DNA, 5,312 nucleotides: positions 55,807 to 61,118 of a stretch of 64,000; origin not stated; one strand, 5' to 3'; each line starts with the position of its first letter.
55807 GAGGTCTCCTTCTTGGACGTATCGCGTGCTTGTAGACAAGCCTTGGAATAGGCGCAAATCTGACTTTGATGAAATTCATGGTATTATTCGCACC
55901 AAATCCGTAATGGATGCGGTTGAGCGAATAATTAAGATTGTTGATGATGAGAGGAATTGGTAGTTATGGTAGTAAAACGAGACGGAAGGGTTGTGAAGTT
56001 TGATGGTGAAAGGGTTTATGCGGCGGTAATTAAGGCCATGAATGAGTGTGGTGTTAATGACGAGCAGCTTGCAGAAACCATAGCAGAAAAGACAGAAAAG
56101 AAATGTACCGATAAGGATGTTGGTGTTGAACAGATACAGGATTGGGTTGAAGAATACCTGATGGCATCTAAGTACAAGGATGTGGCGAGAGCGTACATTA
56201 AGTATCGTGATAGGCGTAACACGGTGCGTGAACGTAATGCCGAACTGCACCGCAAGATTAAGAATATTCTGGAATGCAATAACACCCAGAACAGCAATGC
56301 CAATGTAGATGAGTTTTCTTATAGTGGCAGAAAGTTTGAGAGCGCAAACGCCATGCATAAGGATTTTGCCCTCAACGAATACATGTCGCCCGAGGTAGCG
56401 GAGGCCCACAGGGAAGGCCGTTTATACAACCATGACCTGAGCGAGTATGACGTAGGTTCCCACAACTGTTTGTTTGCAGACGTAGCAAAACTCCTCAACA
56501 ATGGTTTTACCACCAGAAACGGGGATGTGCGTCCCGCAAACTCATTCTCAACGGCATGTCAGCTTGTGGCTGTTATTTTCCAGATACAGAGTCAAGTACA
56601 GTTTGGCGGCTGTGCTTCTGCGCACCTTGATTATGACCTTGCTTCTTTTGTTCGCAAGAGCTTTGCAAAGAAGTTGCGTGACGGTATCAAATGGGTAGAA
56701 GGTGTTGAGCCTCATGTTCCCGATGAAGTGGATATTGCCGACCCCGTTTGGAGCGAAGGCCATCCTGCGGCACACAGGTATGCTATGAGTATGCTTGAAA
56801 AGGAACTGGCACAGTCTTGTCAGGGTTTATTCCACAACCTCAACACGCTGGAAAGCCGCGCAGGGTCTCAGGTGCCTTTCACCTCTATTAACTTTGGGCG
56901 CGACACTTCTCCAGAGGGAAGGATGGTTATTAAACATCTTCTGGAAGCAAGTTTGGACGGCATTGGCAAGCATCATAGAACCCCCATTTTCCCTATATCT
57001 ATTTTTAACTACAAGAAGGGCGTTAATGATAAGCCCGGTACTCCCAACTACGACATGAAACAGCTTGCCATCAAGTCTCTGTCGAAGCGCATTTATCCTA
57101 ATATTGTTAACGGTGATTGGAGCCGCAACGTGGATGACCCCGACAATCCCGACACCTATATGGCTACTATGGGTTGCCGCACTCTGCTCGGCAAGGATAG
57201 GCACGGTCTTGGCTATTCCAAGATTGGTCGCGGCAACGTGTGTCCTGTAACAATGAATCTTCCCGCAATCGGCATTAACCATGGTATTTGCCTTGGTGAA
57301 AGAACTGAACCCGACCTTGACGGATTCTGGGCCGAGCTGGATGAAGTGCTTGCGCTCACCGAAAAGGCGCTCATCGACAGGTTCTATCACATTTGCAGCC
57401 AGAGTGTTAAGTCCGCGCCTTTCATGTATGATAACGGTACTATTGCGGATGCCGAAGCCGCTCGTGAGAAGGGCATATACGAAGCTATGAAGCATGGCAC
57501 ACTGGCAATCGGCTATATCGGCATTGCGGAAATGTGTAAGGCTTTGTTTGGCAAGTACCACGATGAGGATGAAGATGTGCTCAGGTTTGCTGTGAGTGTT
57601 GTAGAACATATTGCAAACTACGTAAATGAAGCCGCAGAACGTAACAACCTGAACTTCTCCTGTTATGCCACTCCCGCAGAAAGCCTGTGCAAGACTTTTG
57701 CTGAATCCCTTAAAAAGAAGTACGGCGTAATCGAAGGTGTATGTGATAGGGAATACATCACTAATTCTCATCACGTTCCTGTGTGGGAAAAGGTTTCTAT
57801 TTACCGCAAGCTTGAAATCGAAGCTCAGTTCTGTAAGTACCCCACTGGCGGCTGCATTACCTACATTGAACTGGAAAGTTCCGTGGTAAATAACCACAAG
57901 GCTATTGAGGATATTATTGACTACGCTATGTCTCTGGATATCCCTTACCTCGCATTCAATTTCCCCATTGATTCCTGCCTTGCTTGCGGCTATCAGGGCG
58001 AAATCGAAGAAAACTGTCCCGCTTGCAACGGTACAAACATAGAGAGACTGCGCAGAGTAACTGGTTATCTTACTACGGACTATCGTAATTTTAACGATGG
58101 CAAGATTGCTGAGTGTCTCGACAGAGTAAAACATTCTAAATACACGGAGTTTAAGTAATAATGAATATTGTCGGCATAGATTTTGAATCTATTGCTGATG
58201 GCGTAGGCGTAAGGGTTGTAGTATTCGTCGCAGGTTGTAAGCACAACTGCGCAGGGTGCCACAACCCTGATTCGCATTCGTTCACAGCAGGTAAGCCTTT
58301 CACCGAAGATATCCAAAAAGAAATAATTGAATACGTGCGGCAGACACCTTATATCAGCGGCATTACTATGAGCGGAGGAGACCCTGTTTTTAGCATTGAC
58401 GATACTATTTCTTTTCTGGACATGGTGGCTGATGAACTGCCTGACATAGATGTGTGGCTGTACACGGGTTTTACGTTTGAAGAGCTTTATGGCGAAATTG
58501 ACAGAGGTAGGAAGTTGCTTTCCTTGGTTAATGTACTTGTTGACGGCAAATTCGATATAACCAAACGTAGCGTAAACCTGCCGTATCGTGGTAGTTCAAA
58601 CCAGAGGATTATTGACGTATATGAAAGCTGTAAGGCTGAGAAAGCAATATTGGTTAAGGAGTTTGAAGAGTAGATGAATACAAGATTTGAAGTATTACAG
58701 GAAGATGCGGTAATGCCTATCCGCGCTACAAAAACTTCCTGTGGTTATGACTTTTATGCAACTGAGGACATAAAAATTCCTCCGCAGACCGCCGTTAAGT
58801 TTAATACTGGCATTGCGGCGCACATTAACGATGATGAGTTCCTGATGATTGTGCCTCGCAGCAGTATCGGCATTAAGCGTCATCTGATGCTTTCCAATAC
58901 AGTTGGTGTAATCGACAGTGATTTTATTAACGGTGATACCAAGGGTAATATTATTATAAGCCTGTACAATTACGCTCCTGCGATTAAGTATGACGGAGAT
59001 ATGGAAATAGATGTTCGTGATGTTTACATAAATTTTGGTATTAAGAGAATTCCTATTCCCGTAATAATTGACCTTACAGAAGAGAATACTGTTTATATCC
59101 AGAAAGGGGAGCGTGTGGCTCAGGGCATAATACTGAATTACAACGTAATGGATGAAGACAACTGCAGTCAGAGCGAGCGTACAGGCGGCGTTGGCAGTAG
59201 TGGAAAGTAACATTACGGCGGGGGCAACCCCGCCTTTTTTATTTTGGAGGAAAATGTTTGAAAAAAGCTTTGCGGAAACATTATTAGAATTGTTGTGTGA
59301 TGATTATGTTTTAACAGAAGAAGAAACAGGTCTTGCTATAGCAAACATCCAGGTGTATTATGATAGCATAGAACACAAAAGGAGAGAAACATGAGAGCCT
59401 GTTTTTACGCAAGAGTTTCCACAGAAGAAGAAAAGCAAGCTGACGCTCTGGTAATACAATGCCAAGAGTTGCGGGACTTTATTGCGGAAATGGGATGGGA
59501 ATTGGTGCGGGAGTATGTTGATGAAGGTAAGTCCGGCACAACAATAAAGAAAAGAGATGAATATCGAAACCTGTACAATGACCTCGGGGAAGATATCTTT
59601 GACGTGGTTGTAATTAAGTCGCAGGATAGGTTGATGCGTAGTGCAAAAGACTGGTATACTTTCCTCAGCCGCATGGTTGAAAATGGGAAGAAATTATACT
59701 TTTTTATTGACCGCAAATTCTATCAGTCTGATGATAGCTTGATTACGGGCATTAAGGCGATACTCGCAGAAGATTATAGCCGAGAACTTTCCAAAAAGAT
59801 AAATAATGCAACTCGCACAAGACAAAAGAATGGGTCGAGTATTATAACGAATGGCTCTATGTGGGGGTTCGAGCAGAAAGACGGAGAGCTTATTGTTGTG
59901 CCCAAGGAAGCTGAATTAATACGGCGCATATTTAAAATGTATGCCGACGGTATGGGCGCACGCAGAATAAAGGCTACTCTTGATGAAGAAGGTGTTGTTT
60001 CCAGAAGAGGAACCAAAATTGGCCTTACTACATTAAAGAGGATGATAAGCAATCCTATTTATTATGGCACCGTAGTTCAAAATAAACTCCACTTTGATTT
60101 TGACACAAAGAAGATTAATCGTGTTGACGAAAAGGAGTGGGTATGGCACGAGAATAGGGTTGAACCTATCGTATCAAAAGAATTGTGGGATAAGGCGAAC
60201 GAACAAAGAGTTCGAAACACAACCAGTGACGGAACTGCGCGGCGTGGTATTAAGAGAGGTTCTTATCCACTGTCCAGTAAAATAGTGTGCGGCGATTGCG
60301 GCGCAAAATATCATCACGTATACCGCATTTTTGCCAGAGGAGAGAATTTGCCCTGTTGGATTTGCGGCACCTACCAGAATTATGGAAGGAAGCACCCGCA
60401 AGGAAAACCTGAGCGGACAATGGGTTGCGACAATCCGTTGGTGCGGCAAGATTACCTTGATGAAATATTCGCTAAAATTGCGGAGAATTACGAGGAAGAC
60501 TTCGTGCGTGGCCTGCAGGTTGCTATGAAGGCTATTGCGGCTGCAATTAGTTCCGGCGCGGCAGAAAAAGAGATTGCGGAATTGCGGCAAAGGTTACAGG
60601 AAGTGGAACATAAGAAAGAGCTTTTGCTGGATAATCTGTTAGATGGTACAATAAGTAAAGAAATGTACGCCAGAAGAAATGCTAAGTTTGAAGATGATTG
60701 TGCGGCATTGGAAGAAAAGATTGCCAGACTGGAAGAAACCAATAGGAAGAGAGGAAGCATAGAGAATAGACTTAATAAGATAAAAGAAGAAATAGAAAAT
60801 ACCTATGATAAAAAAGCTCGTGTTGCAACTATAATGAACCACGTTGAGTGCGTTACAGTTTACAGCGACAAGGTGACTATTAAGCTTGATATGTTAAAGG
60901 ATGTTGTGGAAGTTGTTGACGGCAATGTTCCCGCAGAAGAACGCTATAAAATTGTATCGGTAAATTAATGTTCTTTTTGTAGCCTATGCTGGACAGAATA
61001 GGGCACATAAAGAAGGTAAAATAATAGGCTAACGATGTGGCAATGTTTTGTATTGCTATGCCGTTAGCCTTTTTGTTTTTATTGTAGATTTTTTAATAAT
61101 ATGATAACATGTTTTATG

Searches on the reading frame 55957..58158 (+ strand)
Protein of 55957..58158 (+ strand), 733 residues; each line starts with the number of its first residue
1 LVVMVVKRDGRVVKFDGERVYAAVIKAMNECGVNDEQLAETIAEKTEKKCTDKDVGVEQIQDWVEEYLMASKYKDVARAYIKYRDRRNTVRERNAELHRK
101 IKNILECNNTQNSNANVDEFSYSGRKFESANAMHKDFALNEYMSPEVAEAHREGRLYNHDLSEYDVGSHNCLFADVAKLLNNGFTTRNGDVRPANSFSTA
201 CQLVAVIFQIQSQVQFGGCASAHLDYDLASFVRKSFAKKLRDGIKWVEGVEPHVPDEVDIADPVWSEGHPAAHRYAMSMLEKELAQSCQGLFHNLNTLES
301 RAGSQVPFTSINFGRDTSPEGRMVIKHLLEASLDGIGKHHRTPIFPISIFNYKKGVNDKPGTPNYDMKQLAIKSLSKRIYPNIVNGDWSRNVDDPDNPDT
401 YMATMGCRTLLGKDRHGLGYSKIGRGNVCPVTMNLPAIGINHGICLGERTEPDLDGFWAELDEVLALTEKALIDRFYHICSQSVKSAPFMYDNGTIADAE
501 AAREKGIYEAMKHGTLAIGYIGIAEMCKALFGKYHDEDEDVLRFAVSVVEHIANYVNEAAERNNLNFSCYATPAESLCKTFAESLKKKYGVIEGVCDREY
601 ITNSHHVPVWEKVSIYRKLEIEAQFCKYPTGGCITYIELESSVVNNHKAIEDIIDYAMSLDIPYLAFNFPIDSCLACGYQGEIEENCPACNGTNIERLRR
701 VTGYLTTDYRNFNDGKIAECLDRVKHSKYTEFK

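Call 23: search_protein_families(library=phrogs, proteins=[window:55957-58158:+], max_evalue=0.00001)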
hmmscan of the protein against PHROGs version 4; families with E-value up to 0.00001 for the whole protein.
window:55957-58158:+ (733 aa): 4 families
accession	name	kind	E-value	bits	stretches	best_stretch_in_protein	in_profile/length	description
phrog_487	-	moron, auxiliary metabolic gene and host takeover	1e-206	689.4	1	3-729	4-715/718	NrdD-like anaerobic ribonucleotide reductase large subunit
phrog_4218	-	DNA, RNA and nucleotide metabolism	9.6e-78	262.6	1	402-726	8-332/333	anaerobic ribonucleoside reductase large subunit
phrog_29160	-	DNA, RNA and nucleotide metabolism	2.3e-35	123.1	1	574-727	2-156/158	anaerobic ribonucleoside reductase large subunit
phrog_26446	-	DNA, RNA and nucleotide metabolism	2.7e-22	79.7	1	567-702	227-367/761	anaerobic ribonucleoside reductase large subunit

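Call 68: search_dna_similar(query=window:55957-58158:+, collection=phages, mode=protein, max_evalue=1e-50, max_rows=15)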
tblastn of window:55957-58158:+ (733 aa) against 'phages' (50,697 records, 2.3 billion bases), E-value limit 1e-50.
Records with a match: 2659; places in all: 2661; records where one place covers at least 80% of the query: 2405.
Best place of each record, by identity: <60% 2659.
By first word of the organism name: Escherichia 968; Klebsiella 343; Salmonella 341; Vibrio 289; Shigella 109; Aeromonas 107; Enterobacteria 57; Enterobacter 48; Citrobacter 41; Enterococcus 37; and 39 more.
By host as written in the record: - 408; Escherichia coli 360; Klebsiella pneumoniae 109; Escherichia coli O157:H7 53; Escherichia coli K-12 49; Escherichia coli K-12 MG1655 45; Salmonella enterica subsp. enterica serovar Enteritidis PT1 39; Vibrio harveyi BAA-1116 36; and 555 more.
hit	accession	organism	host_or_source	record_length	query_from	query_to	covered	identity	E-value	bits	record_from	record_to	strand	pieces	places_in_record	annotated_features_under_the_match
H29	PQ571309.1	Thomasclavelia phage TR-TP1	Thomasclavelia ramosa YY17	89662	15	728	97%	45.5%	9e-100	628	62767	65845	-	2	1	NrdD-like anaerobic ribonucleotide reductase large subunit | anaerobic ribonucleoside reductase large subunit | HNH endonuclease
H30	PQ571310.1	Thomasclavelia phage TR-TP2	Thomasclavelia ramosa YY17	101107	15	728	97%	45.5%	9e-100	628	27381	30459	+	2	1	NrdD-like anaerobic ribonucleotide reductase large subunit | anaerobic ribonucleoside reductase large subunit | HNH endonuclease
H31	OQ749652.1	Phage Phass-1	human gut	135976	15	727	97%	42.6%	2e-176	566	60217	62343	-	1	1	ribonucleotide reductase of class III (anaerobic), large subunit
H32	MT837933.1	Bacteriophage sp.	human fecal samples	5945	15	727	97%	35.2%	1e-125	417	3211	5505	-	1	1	record has no annotation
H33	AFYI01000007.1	Salmonella enterica subsp. enterica serovar Infantis str. ...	Homo sapiens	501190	15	726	97%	34.5%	5e-113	382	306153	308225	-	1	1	anaerobic ribonucleoside-triphosphate reductase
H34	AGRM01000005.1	Salmonella enterica subsp. houtenae str. ATCC BAA-1581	Homo sapiens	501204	15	726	97%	34.5%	1e-112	381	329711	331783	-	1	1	anaerobic ribonucleoside-triphosphate reductase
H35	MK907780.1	Vibrio phage Pontus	Vibrio harveyi BAA-1116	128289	15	726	97%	34.2%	1e-109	372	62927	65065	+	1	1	hypothetical protein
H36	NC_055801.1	Vibrio phage Pontus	Vibrio harveyi BAA-1116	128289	15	726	97%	34.2%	1e-109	372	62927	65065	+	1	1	anaerobic ribonucleoside reductase large subunit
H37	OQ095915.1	Vibrio phage Wyman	Vibrio harveyi BAA-1116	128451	15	726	97%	34.2%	2e-109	372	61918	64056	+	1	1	hypothetical protein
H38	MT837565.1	Bacteriophage sp.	human fecal samples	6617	15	726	97%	34.0%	5e-117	393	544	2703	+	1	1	record has no annotation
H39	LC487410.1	Vibrio phage KIT04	Vibrio parahaemolyticus ATCC 17802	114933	15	726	97%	34.0%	4e-112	379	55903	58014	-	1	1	anaerobic ribonucleoside-triphosphate reductase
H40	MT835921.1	Bacteriophage sp.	human fecal samples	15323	15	727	97%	33.9%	1e-114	386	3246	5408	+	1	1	record has no annotation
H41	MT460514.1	Vibrio phage AG74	Vibrio harveyi BAA-1116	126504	15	726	97%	33.9%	4e-108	368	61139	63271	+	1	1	hypothetical protein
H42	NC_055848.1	Vibrio phage AG74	Vibrio harveyi BAA-1116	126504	15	726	97%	33.9%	4e-108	368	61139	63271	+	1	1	anaerobic ribonucleoside reductase large subunit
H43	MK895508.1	Vibrio phage Brizo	Vibrio campbellii ATCC BAA-1116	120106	15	726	97%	33.9%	5e-108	367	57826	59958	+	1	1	63: hypothetical protein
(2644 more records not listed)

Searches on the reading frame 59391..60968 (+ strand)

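Call 23: search_protein_families(library=phrogs, proteins=[window:59391-60968:+], max_evalue=0.00001)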
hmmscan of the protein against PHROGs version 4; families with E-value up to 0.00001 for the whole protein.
window:59391-60968:+ (525 aa): 3 families
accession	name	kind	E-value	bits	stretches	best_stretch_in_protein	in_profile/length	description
phrog_95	-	integration and excision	4e-97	327.4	1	1-498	88-563/651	integrase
phrog_125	-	DNA, RNA and nucleotide metabolism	3e-24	86.9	1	1-276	20-251/254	DNA invertase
phrog_6620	-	integration and excision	4.6e-08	33.8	1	4-119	59-166/201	transposase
